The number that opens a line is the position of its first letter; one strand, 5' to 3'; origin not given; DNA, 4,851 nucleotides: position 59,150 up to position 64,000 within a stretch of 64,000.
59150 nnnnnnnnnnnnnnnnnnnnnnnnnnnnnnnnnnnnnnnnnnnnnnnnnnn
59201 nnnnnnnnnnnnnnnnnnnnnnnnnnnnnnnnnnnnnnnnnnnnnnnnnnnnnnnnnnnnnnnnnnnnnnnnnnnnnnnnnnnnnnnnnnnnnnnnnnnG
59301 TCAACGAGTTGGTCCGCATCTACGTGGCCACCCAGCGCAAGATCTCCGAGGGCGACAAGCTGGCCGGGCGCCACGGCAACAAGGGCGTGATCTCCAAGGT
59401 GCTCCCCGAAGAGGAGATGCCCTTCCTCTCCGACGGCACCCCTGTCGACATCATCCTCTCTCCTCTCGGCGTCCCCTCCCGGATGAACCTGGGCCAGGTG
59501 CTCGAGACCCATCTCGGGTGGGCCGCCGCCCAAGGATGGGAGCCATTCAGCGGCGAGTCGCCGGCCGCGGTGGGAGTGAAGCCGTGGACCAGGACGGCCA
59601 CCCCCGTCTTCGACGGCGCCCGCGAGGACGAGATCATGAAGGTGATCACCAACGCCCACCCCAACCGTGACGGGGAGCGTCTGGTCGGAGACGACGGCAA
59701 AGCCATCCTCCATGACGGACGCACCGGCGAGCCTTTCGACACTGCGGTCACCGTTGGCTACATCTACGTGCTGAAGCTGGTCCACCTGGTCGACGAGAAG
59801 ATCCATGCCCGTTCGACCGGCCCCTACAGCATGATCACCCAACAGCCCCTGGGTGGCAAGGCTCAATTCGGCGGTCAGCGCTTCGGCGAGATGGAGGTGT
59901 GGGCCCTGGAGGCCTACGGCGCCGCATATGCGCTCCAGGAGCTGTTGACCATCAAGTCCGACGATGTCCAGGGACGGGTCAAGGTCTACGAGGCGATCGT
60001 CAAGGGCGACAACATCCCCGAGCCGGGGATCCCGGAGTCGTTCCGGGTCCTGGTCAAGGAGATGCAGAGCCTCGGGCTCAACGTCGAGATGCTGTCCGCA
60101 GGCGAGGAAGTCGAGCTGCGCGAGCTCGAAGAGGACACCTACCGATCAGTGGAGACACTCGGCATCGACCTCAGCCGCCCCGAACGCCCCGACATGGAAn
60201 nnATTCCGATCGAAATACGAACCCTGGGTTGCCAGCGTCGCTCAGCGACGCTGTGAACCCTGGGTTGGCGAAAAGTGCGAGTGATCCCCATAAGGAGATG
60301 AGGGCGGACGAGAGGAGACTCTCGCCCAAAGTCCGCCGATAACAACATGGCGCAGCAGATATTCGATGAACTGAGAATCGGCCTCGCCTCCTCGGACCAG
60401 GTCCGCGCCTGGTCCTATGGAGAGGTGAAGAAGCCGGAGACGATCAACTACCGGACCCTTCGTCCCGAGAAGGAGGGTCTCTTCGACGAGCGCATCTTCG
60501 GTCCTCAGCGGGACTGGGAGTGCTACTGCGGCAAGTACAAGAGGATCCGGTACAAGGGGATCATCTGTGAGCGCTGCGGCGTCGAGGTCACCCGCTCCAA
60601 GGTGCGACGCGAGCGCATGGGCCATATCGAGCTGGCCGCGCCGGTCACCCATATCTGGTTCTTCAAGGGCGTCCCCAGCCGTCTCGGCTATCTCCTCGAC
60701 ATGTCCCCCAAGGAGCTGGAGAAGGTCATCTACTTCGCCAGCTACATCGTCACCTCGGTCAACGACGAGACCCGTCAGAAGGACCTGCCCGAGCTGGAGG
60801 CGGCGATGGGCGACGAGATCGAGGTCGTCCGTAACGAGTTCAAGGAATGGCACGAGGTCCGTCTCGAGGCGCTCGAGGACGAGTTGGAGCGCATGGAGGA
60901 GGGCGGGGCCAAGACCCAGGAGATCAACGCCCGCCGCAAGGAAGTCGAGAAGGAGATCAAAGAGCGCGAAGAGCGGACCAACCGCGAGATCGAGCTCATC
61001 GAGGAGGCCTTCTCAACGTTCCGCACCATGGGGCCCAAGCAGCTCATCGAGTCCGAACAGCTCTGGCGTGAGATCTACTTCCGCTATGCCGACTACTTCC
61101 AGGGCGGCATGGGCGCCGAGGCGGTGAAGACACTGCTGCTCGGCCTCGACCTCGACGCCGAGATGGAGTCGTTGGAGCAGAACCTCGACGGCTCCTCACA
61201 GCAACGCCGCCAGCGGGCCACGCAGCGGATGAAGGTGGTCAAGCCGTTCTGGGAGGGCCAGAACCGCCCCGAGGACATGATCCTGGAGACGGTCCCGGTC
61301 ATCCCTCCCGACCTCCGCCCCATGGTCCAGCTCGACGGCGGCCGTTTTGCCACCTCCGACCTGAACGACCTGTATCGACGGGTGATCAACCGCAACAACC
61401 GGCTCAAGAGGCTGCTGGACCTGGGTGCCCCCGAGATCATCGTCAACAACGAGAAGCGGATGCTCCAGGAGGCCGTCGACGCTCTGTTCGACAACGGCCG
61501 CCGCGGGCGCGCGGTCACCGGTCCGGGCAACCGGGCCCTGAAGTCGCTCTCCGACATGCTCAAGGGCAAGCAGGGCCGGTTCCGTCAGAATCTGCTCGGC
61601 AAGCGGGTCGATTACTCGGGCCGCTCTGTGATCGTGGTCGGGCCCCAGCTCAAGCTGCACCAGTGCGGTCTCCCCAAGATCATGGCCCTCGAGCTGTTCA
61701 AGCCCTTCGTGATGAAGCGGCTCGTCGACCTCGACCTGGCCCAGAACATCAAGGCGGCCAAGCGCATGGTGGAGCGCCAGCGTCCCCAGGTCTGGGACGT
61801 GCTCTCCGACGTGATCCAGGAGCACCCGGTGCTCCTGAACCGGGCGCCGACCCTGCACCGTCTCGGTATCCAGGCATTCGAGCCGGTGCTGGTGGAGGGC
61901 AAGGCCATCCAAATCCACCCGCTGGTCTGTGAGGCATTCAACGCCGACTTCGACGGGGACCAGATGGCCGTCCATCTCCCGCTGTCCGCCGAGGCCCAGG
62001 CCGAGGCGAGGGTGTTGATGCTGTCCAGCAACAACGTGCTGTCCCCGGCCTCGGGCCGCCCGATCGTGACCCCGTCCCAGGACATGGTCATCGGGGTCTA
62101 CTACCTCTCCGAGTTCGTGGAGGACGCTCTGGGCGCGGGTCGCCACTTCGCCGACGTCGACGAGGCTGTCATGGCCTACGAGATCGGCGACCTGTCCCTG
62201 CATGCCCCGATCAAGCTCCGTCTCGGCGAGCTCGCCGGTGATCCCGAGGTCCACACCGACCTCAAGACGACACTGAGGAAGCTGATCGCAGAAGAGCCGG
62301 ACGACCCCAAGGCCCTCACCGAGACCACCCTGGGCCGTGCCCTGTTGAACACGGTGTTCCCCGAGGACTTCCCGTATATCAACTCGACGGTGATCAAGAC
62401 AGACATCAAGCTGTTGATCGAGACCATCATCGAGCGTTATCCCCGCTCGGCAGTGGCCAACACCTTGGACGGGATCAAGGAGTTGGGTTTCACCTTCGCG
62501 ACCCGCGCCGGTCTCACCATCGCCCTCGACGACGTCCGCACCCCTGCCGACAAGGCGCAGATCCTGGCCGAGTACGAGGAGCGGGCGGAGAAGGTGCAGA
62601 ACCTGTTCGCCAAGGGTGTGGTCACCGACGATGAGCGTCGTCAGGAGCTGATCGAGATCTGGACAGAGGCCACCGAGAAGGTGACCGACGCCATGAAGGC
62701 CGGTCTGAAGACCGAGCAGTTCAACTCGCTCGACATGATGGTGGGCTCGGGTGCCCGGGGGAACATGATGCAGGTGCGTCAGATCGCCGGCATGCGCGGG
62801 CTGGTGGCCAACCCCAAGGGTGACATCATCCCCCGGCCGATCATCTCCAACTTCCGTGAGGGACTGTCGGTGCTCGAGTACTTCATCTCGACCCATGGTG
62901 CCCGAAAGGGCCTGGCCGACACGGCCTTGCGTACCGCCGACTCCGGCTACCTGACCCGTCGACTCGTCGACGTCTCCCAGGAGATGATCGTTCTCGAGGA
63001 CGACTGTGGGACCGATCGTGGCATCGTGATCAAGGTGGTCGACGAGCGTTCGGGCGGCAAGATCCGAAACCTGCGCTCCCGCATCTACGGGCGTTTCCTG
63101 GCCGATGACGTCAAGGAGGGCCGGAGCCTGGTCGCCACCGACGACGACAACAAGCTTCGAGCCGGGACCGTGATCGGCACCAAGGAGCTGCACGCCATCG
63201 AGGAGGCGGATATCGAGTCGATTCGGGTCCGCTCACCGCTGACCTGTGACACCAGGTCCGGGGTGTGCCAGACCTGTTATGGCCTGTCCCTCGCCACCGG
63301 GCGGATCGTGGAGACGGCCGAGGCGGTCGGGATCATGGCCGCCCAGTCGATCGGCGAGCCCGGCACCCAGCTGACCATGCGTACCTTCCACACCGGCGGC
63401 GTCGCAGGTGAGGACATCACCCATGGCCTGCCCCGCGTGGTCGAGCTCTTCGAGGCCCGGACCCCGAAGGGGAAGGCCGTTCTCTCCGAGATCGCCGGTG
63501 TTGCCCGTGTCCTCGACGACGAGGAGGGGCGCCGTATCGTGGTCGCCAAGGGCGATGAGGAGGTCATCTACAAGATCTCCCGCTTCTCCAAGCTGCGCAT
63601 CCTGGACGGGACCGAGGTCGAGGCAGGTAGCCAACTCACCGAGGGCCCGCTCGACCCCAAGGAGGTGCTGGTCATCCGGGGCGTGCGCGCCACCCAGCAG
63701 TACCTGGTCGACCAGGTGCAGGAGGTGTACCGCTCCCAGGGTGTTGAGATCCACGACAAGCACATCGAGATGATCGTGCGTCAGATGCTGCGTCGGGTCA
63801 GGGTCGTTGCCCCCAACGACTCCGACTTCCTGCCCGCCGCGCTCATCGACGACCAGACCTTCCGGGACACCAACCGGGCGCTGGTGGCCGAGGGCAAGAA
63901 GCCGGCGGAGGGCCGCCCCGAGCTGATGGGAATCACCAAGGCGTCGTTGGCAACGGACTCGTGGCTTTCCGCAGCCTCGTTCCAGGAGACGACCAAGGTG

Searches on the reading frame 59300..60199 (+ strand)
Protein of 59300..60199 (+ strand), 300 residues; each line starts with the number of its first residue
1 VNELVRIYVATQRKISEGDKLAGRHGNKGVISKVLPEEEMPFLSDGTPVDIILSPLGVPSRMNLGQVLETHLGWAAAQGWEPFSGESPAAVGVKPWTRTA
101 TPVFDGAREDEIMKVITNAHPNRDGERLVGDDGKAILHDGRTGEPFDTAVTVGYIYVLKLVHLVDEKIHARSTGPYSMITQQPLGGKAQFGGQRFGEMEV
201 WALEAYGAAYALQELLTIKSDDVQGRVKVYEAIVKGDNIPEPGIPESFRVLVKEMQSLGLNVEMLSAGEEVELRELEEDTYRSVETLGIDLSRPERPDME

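Call 43: find_related_loci(query=window:59300-60199:+, collection=metagenome_contigs, flank=1500)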
Query window:59300-60199:+ (300 aa) in metagenome_contigs; peptide patterns used: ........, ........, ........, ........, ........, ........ (x = any residue, [..] = any of these).
600 stretches matched a pattern (row limit reached: there are more); 600 encode a relative of the query (tblastn E <= 1e-3); the best 80 are kept; 80 distinct loci.
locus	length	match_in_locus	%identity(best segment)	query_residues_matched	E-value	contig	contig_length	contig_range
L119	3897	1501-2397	80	1-299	1e-166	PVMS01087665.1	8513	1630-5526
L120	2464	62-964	79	1-300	4e-172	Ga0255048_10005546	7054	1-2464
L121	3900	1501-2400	74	1-300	6e-154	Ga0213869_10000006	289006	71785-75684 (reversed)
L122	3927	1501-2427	72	1-300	1e-145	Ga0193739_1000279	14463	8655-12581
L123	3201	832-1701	75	1-295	2e-147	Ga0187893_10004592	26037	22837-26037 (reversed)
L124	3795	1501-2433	71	1-296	5e-145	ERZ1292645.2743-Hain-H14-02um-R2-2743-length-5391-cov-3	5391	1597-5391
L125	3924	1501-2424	69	1-300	8e-142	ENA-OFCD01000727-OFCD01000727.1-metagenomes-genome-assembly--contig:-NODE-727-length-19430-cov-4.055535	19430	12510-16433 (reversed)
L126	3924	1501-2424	69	1-300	2e-141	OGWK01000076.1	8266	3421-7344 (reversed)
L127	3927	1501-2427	69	1-300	1e-140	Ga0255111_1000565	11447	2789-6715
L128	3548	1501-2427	70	1-300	2e-142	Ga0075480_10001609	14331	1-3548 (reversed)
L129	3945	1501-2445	70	1-296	7e-141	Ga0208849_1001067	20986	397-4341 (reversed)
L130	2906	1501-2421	69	1-300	3e-143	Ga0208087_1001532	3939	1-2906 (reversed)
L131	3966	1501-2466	68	1-296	8e-140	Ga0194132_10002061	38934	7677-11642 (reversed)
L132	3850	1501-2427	69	1-300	8e-141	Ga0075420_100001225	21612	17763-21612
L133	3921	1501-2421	68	1-298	5e-139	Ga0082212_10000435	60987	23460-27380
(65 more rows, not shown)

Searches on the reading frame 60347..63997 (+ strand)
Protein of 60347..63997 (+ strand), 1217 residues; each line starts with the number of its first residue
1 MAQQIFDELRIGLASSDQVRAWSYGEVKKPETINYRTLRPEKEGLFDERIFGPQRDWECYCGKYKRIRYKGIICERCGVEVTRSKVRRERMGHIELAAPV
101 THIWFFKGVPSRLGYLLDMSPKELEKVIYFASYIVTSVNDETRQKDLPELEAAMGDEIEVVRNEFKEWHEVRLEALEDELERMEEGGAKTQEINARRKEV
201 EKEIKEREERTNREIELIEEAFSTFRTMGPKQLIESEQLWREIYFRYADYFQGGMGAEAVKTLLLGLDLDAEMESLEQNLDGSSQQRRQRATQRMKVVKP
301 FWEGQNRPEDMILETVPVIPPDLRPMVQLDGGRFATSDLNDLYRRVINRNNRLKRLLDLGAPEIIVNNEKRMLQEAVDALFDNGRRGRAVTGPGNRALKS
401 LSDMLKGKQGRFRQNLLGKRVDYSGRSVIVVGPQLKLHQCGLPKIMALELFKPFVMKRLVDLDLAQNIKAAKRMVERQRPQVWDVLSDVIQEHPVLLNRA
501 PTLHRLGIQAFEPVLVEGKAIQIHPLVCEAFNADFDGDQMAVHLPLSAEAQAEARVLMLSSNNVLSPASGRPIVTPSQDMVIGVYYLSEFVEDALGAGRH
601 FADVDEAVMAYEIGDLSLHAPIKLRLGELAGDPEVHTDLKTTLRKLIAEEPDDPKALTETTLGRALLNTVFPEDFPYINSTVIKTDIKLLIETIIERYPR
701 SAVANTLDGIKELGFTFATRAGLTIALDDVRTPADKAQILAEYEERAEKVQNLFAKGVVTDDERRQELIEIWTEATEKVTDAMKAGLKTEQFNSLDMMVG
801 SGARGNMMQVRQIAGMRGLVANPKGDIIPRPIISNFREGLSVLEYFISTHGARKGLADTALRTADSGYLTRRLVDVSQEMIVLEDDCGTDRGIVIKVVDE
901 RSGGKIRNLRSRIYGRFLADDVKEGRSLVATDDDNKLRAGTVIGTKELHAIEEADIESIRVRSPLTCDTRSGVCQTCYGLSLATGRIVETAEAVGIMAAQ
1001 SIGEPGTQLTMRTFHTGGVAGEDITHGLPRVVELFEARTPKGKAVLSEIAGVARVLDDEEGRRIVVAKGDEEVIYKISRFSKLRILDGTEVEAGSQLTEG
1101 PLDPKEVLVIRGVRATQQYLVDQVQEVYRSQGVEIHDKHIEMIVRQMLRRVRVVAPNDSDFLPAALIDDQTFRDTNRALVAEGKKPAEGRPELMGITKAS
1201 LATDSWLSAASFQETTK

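Call 17: search_protein_families(library=pfam, proteins=[window:60347-63997:+])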
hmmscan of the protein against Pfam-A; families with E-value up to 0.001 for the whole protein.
window:60347-63997:+ (1217 aa): 5 families
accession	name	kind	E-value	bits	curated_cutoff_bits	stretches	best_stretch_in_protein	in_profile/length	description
PF04997.17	RNA_pol_Rpb1_1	-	1.2e-81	274.9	39.7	1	4-416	2-312/312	RNA polymerase Rpb1, domain 1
PF04998.22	RNA_pol_Rpb1_5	-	3e-65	220.8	28.5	1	839-1202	1-265/267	RNA polymerase Rpb1, domain 5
PF00623.25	RNA_pol_Rpb1_2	-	5.3e-39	134.6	25.3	2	467-559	73-165/166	RNA polymerase Rpb1, domain 2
PF04983.23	RNA_pol_Rpb1_3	-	1.5e-23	83.9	28.9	1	563-730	1-162/162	RNA polymerase Rpb1, domain 3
PF05000.22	RNA_pol_Rpb1_4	-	7.9e-15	55.1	24.8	1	760-836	2-106/107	RNA polymerase Rpb1, domain 4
